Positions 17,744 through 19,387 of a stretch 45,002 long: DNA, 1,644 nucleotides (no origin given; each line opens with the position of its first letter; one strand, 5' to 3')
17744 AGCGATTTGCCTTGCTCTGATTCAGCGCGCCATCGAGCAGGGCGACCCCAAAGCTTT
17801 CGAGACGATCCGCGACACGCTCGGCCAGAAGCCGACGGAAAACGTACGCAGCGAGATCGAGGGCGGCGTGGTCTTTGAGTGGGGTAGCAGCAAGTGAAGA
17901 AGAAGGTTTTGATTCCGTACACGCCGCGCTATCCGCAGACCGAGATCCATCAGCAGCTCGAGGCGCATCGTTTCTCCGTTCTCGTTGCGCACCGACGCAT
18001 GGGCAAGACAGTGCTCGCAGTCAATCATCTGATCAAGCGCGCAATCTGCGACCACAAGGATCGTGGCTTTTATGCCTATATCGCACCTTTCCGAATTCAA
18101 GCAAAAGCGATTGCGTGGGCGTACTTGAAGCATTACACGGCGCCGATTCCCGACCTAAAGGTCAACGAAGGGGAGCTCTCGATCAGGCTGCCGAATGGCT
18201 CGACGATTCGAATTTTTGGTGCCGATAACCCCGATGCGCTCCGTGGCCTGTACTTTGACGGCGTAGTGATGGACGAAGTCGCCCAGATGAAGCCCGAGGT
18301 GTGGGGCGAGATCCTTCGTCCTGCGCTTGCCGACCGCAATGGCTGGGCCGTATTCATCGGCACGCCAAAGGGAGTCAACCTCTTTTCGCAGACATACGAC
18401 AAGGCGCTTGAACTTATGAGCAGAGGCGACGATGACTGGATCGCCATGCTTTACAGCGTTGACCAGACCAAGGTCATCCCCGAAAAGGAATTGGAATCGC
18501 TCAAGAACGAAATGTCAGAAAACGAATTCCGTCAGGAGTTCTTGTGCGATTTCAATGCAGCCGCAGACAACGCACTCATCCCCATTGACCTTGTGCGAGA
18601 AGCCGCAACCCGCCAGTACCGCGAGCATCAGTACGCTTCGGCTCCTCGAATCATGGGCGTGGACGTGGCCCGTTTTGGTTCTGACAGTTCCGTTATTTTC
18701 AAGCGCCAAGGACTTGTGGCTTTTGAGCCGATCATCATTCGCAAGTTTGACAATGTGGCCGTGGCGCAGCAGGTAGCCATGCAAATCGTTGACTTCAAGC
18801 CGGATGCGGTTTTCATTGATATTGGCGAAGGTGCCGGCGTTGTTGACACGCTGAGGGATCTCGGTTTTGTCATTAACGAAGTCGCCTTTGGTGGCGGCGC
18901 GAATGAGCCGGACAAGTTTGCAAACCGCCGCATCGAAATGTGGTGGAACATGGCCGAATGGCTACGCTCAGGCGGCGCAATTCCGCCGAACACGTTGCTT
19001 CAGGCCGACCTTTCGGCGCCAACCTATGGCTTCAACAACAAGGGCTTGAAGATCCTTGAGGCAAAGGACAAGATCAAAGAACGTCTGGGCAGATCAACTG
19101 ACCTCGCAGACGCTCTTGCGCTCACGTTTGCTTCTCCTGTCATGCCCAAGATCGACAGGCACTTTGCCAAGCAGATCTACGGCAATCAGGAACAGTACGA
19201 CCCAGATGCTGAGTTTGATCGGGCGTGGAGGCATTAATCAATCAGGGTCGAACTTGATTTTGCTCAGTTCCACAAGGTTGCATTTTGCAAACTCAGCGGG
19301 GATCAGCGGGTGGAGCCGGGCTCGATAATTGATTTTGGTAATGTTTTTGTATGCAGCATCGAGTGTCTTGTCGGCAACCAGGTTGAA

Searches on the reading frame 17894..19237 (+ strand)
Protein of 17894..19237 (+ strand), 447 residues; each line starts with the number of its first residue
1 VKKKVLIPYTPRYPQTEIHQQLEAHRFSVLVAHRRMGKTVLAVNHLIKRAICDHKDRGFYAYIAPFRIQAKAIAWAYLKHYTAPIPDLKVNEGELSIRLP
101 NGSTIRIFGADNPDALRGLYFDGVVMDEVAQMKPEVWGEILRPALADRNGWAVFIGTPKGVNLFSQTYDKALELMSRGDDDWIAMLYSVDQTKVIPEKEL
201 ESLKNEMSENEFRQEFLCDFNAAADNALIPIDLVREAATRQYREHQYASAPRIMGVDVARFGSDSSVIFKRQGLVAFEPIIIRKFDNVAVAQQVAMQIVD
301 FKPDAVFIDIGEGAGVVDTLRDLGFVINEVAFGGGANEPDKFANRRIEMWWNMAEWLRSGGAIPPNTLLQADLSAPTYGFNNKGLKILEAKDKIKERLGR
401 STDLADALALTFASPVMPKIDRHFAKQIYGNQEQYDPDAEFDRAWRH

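Call 41: search_dna_similar(query=window:17894-19237:+, collection=phages, mode=protein, max_rows=12)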
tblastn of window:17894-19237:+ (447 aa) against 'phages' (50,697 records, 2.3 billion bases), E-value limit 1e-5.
Records with a match: 1800; places in all: 1805; records where one place covers at least 80% of the query: 11.
Best place of each record, by identity: <60% 1800.
By first word of the organism name: Vibrio 498; Salmonella 286; Salinibacter 183; Escherichia 151; Klebsiella 94; Synechococcus 76; Mycobacterium 68; Gordonia 46; Pseudomonas 39; Microbacterium 37; and 66 more.
By host as written in the record: - 494; Salinibacter ruber M8 183; Escherichia coli 47; Mycobacterium smegmatis mc2 155 42; Salmonella enterica subsp. enterica serovar Enteritidis PT1 39; Vibrio harveyi BAA-1116 36; Klebsiella pneumoniae 28; Microbacterium foliorum NRRL B-24224 26; and 329 more.
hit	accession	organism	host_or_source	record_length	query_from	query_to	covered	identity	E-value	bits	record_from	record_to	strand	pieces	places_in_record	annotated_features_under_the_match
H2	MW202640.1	Caudoviricetes sp.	Manatee Spring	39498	5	425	94%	52.2%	4e-120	391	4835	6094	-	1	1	large subunit terminase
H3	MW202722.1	Caudoviricetes sp.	Manatee Spring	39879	9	439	96%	49.3%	5e-112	368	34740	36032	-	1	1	large subunit terminase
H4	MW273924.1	Pelagibacter phage HTVC100P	Candidatus Pelagibacter sp. HTCC7211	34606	2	280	62%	43.8%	2e-60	219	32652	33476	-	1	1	terminase large subunit | hypothetical protein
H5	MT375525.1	Pelagibacter phage Greip EXVC021P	Candidatus Pelagibacter ubique HTCC1062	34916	5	280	62%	43.5%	5e-60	217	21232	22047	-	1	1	terminase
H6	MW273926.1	Pelagibacter phage HTVC204P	Candidatus Pelagibacter sp. FZCC0015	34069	5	273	60%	44.3%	3e-60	218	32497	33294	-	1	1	terminase large subunit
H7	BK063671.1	Caudoviricetes sp. vir555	Methanomicrobiales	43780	124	437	70%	37.7%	1e-43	169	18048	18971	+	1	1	hypothetical protein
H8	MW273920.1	Pelagibacter phage HTVC024P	Candidatus Pelagibacter sp. HTCC1062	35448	5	273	60%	43.2%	4e-60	218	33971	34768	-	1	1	terminase large subunit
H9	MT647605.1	Pelagibacter phage Lederberg EXVC029P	Candidatus Pelagibacter ubique HTCC1062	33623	4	273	60%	42.1%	3e-58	212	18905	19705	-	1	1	putative TerL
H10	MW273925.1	Pelagibacter phage HTVC203P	Candidatus Pelagibacter sp. FZCC0015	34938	5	272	60%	42.4%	2e-59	216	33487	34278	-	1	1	terminase large subunit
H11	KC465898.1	Pelagibacter phage HTVC010P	Candidatus Pelagibacter ubique HTCC1062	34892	5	272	60%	42.2%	4e-57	209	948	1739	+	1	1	phage terminase large subunit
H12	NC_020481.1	Pelagibacter phage HTVC010P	Candidatus Pelagibacter ubique HTCC1062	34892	5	272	60%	42.2%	4e-57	209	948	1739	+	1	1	phage terminase large subunit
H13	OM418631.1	Pseudomonas phage UFJF_PfDIW6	Pseudomonas fluorescens UFV 041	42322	108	439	74%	33.9%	5e-26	117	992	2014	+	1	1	terminase large subunit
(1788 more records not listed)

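Call 42: search_protein_families(library=pfam, max_evalue=0.001, proteins=[window:17894-19237:+])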
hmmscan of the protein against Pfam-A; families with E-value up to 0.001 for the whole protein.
window:17894-19237:+ (447 aa): 1 family
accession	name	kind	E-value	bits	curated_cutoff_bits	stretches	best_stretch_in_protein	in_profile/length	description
PF03237.21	Terminase_6N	-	7.7e-07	29.4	22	1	34-226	6-206/215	Terminase large subunit, T4likevirus-type, N-terminal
